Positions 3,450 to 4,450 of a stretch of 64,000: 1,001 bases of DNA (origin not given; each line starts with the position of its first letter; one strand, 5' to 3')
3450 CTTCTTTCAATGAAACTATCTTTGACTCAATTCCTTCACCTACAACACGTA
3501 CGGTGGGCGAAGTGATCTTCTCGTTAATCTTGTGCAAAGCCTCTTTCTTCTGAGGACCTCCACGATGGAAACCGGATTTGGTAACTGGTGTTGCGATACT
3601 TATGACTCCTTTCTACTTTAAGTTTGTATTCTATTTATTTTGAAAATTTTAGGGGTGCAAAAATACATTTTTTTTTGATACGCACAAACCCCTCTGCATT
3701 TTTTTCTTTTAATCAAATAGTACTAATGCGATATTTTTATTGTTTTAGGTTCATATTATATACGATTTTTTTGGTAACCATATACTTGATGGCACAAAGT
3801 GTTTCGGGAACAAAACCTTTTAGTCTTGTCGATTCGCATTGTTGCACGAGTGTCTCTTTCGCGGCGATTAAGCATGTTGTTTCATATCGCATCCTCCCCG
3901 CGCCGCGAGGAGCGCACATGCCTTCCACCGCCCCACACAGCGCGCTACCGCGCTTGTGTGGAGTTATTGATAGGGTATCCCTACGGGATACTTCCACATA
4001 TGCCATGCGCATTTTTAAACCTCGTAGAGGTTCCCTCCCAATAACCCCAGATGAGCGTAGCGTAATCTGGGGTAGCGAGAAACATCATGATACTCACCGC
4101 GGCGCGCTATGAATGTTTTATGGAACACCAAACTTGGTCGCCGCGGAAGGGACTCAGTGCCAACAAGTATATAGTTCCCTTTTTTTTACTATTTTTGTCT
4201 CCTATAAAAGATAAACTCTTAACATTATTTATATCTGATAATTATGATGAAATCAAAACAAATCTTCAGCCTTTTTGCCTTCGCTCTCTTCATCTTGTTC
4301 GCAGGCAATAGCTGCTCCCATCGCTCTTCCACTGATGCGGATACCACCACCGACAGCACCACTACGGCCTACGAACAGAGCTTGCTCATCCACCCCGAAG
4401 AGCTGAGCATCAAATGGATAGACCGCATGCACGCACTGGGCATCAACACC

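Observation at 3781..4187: Unassigned ~400-nt structured RNA gene, copy A, with its own promoter box and terminator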

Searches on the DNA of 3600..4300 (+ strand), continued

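Call 101: search_rna_families(sources=[L031, L034, L017, L026, L009, L012], threshold=evalue, max_evalue=1, show_alignments=3)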
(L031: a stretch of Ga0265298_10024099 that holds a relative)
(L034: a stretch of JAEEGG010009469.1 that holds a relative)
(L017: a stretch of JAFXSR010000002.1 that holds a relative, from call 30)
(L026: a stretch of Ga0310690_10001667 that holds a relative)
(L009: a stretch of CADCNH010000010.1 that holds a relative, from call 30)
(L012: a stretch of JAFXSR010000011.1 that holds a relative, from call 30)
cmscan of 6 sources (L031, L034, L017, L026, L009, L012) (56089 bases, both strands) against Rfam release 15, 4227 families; matches with E-value up to 1: 5.
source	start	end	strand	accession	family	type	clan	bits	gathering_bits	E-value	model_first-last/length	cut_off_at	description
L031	4127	4201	-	RF00005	tRNA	Gene; tRNA;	CL00001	65.5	29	4.7e-12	1-71/71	no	tRNA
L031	2781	2846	-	RF03403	mir-5366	Gene; miRNA;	-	31.8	73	0.008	1-71/71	no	mir-5366 microRNA precursor family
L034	9884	9948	-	RF00506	Thr_leader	Cis-reg; leader;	-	30.3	55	0.1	1-118/118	no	Threonine operon leader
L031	3133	3179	+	RF01687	Acido-Lenti-1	Gene; sRNA;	-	28.2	37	0.019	1-46/46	no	Acido-Lenti-1 RNA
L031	4740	4786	+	RF01687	Acido-Lenti-1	Gene; sRNA;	-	28.2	37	0.019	1-46/46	no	Acido-Lenti-1 RNA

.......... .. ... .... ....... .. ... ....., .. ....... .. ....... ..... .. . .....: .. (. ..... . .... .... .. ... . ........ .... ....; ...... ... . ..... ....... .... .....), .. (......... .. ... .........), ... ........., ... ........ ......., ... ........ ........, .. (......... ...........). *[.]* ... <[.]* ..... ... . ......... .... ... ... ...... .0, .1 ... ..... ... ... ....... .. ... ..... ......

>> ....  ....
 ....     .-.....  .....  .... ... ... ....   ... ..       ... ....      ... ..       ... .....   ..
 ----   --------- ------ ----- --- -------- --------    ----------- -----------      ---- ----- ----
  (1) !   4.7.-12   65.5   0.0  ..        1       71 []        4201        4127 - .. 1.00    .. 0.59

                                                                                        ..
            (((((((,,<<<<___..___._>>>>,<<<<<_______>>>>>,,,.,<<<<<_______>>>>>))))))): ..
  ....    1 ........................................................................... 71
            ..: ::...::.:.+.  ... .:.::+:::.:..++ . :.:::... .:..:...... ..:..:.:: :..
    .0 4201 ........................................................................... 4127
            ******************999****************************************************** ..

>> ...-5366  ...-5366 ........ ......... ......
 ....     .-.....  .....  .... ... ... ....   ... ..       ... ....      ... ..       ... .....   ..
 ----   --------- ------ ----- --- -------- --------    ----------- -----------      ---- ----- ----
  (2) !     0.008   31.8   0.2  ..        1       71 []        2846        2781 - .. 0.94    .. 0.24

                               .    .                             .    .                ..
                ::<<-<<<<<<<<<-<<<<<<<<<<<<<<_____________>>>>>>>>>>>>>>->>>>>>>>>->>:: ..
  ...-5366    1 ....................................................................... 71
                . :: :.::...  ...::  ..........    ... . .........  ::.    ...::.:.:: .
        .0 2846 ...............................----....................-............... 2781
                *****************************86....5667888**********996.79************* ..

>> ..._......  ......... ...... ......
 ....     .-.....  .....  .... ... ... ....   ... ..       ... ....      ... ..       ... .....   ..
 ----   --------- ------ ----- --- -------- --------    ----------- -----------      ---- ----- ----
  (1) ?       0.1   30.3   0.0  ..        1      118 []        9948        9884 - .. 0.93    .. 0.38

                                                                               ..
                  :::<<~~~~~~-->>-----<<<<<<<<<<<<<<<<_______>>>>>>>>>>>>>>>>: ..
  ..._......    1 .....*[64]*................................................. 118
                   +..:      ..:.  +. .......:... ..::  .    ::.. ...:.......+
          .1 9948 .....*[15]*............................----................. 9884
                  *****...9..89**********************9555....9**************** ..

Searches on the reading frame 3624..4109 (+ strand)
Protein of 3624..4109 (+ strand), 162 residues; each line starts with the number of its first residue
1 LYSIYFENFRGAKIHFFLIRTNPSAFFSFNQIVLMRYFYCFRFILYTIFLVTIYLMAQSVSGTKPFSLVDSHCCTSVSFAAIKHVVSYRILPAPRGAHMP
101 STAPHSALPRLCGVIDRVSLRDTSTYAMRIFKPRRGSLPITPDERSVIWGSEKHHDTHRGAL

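Call 27: list_cluster_members(proteins=[window:3624-4109:+, window:3740-4012:-, window:3799-4041:+, window:4087-4308:+, window:41933-42178:+, window:41784-41942:+, window:41869-42003:+, window:41841-41972:-, window:41753-41878:-, window:41665-41805:+])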
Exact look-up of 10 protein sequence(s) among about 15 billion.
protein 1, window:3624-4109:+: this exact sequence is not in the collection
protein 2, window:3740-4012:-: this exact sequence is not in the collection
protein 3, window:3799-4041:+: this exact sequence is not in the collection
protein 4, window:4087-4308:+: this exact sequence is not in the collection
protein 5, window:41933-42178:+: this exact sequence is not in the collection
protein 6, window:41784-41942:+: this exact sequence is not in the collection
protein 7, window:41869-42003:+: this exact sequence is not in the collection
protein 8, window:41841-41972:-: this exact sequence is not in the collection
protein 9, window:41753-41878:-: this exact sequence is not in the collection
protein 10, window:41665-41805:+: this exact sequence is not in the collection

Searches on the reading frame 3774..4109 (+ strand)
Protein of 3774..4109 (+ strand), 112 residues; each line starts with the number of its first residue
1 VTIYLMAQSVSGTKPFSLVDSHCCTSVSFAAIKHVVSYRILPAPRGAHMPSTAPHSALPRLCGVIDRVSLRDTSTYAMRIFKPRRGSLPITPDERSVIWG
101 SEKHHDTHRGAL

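Call 30: find_related_loci(query=A4, collection=genome_contigs, flank=5000)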
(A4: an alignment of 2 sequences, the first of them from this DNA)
Query A4 (112 aa) in genome_contigs; peptide patterns used: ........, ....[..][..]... (x = any residue, [..] = any of these).
33 stretches matched a pattern; 22 encode a relative of the query (tblastn E <= 1e-3); 20 distinct loci.
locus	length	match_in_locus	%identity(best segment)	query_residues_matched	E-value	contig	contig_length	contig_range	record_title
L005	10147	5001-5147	55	54-102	3e-8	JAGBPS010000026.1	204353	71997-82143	MAG: Bacteroidales bacterium isolate RGIG9334 Yak_Abomasum-3__c617416, whole genome shotgun sequence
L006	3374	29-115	66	83-111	1e-7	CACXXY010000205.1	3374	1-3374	MAG: uncultured Bacteroidetes bacterium isolate RUG11690 genome assembly, contig: RUG11690_asm_205, whole genome shotgun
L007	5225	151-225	60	82-106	1e-6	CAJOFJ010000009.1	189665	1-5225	uncultured Bacteroidales bacterium isolate Red_deer_3_mag_136 genome assembly, contig: scaffold_221, whole genome shotgu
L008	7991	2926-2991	68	81-102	9e-7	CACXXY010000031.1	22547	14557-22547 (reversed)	MAG: uncultured Bacteroidetes bacterium isolate RUG11690 genome assembly, contig: RUG11690_asm_31, whole genome shotgun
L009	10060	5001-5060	80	83-102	2e-6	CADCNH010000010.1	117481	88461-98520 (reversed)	MAG: uncultured Bacteroidetes bacterium isolate RUG14804 genome assembly, contig: RUG14804_asm_10, whole genome shotgun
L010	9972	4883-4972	60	83-112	3e-6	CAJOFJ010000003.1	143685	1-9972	uncultured Bacteroidales bacterium isolate Red_deer_3_mag_136 genome assembly, contig: scaffold_94, whole genome shotgun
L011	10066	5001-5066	73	83-104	4e-6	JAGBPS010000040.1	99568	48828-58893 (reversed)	MAG: Bacteroidales bacterium isolate RGIG9334 Yak_Abomasum-3__c1168138, whole genome shotgun sequence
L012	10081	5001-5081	56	76-102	7e-6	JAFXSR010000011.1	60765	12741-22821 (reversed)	MAG: Bacteroidales bacterium isolate RGIG6710 Sheep_Rumen-2__c262809, whole genome shotgun sequence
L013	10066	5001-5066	64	81-102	2e-5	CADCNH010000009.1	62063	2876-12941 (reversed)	MAG: uncultured Bacteroidetes bacterium isolate RUG14804 genome assembly, contig: RUG14804_asm_9, whole genome shotgun s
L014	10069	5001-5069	65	90-112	2e-5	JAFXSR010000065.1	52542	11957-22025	MAG: Bacteroidales bacterium isolate RGIG6710 Sheep_Rumen-2__c1113944, whole genome shotgun sequence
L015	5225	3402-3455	83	83-100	2e-5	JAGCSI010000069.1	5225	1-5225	MAG: Bacteroidales bacterium isolate RGIG10078 Yak_Rumen-1__c1123812, whole genome shotgun sequence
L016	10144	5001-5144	44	29-75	6e-5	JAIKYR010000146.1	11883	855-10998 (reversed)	MAG: Bacteroidales bacterium isolate RUI486 k141_413826_flag=1_multi=9.0000_len=11883, whole genome shotgun sequence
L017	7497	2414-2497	54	84-111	1e-4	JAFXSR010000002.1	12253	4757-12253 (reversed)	MAG: Bacteroidales bacterium isolate RGIG6710 Sheep_Rumen-2__c61807, whole genome shotgun sequence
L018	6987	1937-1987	76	83-99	2e-4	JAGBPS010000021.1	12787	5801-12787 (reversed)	MAG: Bacteroidales bacterium isolate RGIG9334 Yak_Abomasum-3__c540201, whole genome shotgun sequence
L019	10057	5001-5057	68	84-102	2e-4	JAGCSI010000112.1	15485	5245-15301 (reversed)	MAG: Bacteroidales bacterium isolate RGIG10078 Yak_Rumen-1__c1776045, whole genome shotgun sequence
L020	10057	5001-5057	68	84-102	2e-4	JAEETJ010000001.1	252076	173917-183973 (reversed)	MAG: Bacteroidales bacterium isolate Tb.RUG.402 NODE_33_length_252076_cov_5.591977, whole genome shotgun sequence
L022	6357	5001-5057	68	84-102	4e-4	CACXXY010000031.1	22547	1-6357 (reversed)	MAG: uncultured Bacteroidetes bacterium isolate RUG11690 genome assembly, contig: RUG11690_asm_31, whole genome shotgun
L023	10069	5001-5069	61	78-100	4e-4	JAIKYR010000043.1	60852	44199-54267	MAG: Bacteroidales bacterium isolate RUI486 k141_6227883_flag=1_multi=22.0000_len=60852, whole genome shotgun sequence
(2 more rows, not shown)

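Call 44: search_protein_families(library=pfam, proteins=[L005:5563-7068:+, L006:527-2041:+, L010:5407-6912:+, L019:5380-6897:+, L017:2734-4284:+, L009:5492-6619:+, L011:5459-6481:+, L015:3633-4694:+, L018:2117-3229:+, L020:5417-6289:+])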
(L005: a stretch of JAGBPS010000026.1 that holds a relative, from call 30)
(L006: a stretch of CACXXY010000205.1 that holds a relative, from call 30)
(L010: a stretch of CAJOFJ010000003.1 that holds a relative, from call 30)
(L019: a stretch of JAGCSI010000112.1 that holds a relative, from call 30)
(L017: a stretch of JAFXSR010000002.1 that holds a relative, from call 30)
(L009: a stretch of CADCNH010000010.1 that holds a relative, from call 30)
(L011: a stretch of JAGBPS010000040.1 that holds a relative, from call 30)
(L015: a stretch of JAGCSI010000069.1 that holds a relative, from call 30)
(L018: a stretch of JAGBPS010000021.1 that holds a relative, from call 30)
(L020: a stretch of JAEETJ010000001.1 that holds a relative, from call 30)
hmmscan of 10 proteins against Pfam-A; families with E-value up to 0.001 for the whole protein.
L005:5563-7068:+ (502 aa): 1 family
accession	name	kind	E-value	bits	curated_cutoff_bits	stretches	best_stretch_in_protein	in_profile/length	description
PF02661.23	Fic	-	7.1e-13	49.7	24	1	388-460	21-93/93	Fic/DOC family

L006:527-2041:+ (505 aa): 1 family
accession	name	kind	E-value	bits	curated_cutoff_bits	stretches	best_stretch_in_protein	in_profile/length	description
PF02661.23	Fic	-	2e-13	51.4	24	1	377-460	19-93/93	Fic/DOC family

L010:5407-6912:+ (502 aa): 1 family
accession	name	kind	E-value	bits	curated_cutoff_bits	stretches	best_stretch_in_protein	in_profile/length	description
PF02661.23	Fic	-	2.9e-12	47.7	24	1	377-460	19-93/93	Fic/DOC family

L019:5380-6897:+ (506 aa): 3 families
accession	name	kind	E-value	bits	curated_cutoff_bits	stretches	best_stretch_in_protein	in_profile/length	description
PF01120.23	Alpha_L_fucos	-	1.1e-33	117.6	25.2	1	59-338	72-338/345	Alpha-L-fucosidase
PF00754.31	F5_F8_type_C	-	2.8e-10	40.8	28.2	1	382-479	7-111/127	F5/8 type C domain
PF22633.2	F5_F8_type_C_2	-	1.8e-07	32.1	27.8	1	394-478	4-91/91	NedA-like, galactose-binding domain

L017:2734-4284:+ (517 aa): 2 families
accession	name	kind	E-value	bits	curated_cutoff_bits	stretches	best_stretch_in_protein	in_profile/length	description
PF08665.17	PglZ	-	1.1e-23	84.5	25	1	230-422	3-178/179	PglZ domain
PF00072.30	Response_reg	-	5.9e-23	81.6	30.2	1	5-111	1-107/111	Response regulator receiver domain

L009:5492-6619:+ (376 aa): 1 family
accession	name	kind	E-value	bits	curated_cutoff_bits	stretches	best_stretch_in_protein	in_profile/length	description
PF13304.12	AAA_21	-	2.6e-11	44.6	27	1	65-309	54-304/304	AAA domain, putative AbiEii toxin, Type IV TA system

L011:5459-6481:+ (341 aa): 1 family
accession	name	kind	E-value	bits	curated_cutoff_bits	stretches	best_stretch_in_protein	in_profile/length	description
PF11751.14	PorP_SprF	-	4e-41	141.8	22.3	1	19-317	2-273/273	Type IX secretion system membrane protein PorP/SprF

L015:3633-4694:+ (354 aa): 0 families

L018:2117-3229:+ (371 aa): 0 families

L020:5417-6289:+ (291 aa): 1 family
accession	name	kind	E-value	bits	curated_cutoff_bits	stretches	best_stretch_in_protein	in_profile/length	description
PF01263.26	Aldose_epim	-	1.3e-23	84.3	27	1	6-165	9-192/299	Aldose 1-epimerase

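Call 48: search_protein_families(library=pfam, proteins=[L022:5239-5817:+, L008:3481-4818:+, L008:5527-7989:+, L009:721-1740:-, L009:2253-3248:+, L009:3722-4858:+, L008:1265-2533:-, L012:5228-6499:-, L009:6609-7217:+])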
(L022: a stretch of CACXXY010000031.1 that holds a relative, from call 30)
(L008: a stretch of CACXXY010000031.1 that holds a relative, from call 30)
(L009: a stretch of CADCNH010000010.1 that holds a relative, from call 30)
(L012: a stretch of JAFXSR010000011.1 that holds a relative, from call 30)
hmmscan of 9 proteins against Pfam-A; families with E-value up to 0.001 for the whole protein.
L022:5239-5817:+ (193 aa): 0 families

L008:3481-4818:+ (446 aa): 3 families
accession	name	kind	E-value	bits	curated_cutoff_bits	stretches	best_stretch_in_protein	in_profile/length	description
PF13635.12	DUF4143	-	6.5e-33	114.2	28.1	1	236-395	2-159/160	Domain of unknown function (DUF4143)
PF13173.12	AAA_14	-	3.2e-20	72.9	27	1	19-162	2-128/129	AAA domain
PF01637.24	ATPase_2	-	0.00018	21.8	33.2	1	10-96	11-98/225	ATPase domain predominantly from Archaea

L008:5527-7989:+ (821 aa): 4 families
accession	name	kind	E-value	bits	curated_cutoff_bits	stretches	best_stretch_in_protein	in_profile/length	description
PF00041.27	fn3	-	2.7e-06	27.9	25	0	605-659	31-78/84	Fibronectin type III domain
PF16656.11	Pur_ac_phosph_N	-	1.6e-05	25.8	30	1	615-664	46-93/93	Purple acid Phosphatase, N-terminal domain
PF25059.1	FN3_DSCAM-DSCAML_C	-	0.0003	21.5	39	0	606-666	23-81/89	DSCAM/DSCAML C-terminal Fn3-like domain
PF16974.11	NAR2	-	0.00072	19.6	26.6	0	719-758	87-128/142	High-affinity nitrate transporter accessory, Ig-like domain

L009:721-1740:- (339 aa): 1 family
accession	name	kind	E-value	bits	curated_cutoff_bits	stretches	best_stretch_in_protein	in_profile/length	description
PF13308.11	YARHG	-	2.6e-18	66.2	27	1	255-333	5-84/85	YARHG domain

L009:2253-3248:+ (332 aa): 1 family
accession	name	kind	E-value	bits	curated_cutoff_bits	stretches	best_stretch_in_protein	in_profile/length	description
PF01145.31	Band_7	-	6.8e-19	69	23.6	1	69-276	2-171/176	SPFH domain / Band 7 family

L009:3722-4858:+ (379 aa): 2 families
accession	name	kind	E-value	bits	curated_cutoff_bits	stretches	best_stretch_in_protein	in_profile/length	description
PF13535.11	ATP-grasp_4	-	6.4e-54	182.3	27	1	118-274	2-159/160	ATP-grasp domain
PF01071.24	GARS_A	-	0.00017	21.9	27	1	115-210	34-122/194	Phosphoribosylglycinamide synthetase, ATP-grasp (A) domain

L008:1265-2533:- (422 aa): 1 family
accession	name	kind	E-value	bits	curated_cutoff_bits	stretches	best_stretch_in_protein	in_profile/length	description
PF06245.16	DUF1015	-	6.2e-111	370.8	25.8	1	3-332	1-324/325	Protein of unknown function (DUF1015)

L012:5228-6499:- (423 aa): 2 families
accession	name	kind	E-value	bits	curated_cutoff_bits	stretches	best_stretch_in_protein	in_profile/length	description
PF13635.12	DUF4143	-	8.4e-33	113.8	28.1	1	200-366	1-159/160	Domain of unknown function (DUF4143)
PF13173.12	AAA_14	-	1.6e-12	48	27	1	23-136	4-127/129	AAA domain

L009:6609-7217:+ (203 aa): 1 family
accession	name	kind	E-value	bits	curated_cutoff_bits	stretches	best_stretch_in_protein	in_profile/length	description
PF13707.11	RloB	-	2.7e-23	83.6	31.5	1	9-198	2-195/195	RloB-like protein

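Call 89: search_protein_families(library=pfam, proteins=[L012:1570-3354:-, L012:55-1311:+, L013:299-991:+, L018:3729-4148:+, L020:1-594:-, L023:3133-4581:-, L023:5201-6286:-], max_evalue=0.0001)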
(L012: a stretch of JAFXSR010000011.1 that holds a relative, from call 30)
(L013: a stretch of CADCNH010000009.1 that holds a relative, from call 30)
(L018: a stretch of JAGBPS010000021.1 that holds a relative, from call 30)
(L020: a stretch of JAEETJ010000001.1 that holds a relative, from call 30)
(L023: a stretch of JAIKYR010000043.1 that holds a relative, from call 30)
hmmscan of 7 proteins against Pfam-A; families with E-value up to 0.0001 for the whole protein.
L012:1570-3354:- (595 aa): 6 families
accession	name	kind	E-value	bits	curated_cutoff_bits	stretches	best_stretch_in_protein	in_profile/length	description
PF08459.17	UvrC_RNaseH_dom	-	1.3e-51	175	22.3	1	377-528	1-159/159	UvrC RNAse H endonuclease domain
PF01541.30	GIY-YIG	-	9.5e-11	42.3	22.6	1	21-96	2-78/78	GIY-YIG catalytic domain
PF22920.2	UvrC_RNaseH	-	7.8e-10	39.1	24.3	1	253-351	2-111/116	UvrC Ribonuclease H-like domain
PF14520.12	HHH_5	-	1.3e-09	38.8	27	1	543-592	3-55/57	Helix-hairpin-helix domain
PF12826.13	HHH_2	-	5.4e-06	26.9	27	1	547-590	8-53/64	Helix-hairpin-helix motif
PF24348.1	DUF7508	-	2.1e-05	25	26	1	14-67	15-66/79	Domain of unknown function (DUF7508)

L012:55-1311:+ (419 aa): 3 families
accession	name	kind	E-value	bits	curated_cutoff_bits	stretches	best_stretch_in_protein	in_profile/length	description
PF13088.12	BNR_2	-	3.3e-22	79.6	31.4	1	118-396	16-275/277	BNR repeat-like domain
PF13859.12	BNR_3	-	1.6e-18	67.6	27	1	91-354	1-255/308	BNR repeat-like domain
PF02012.26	BNR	-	1.2e-08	34.1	27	0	188-198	2-12/12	BNR/Asp-box repeat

L013:299-991:+ (231 aa): 0 families

L018:3729-4148:+ (140 aa): 0 families

L020:1-594:- (198 aa): 0 families

L023:3133-4581:- (483 aa): 11 families
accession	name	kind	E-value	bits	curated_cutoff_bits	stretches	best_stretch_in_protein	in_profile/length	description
PF07992.20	Pyr_redox_2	-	1e-65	222.5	26.1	1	22-344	1-291/291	Pyridine nucleotide-disulphide oxidoreductase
PF02852.28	Pyr_redox_dim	-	5.6e-35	120.3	25.3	1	364-473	1-110/110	Pyridine nucleotide-disulphide oxidoreductase, dimerisation domain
PF00070.33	Pyr_redox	-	3.5e-21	75.9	22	1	194-269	2-77/82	Pyridine nucleotide-disulphide oxidoreductase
PF13738.12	Pyr_redox_3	-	2.3e-12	47.2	30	1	25-328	1-305/305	Pyridine nucleotide-disulphide oxidoreductase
PF01134.28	GIDA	-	5.8e-08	32.6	22.1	1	23-166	1-153/391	Glucose inhibited division protein A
PF00890.30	FAD_binding_2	-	1.3e-07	31.7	20.4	1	23-62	1-40/414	FAD binding domain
PF13450.12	NAD_binding_8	-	2.3e-07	31.5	21.9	0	26-59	1-35/68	NAD(P)-binding Rossmann-like domain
PF12831.13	FAD_oxidored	-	1.1e-05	25.3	27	1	23-69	1-48/416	FAD dependent oxidoreductase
PF01266.30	DAO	-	4.7e-05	23.5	27.9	0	23-56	1-35/353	FAD dependent oxidoreductase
PF03486.20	HI0933_like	-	5.9e-05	23.1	50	0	23-54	2-33/244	HI0933-like protein Rossmann domain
PF02826.25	2-Hacid_dh_C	-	7.8e-05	22.6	25.1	0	192-252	37-99/178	D-isomer specific 2-hydroxyacid dehydrogenase, NAD binding domain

L023:5201-6286:- (362 aa): 1 family
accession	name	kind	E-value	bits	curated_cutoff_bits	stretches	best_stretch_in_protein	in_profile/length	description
PF25164.1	CoiA_N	-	1e-05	25.4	26.3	1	36-74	10-48/50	Competence protein CoiA, N-terminal domain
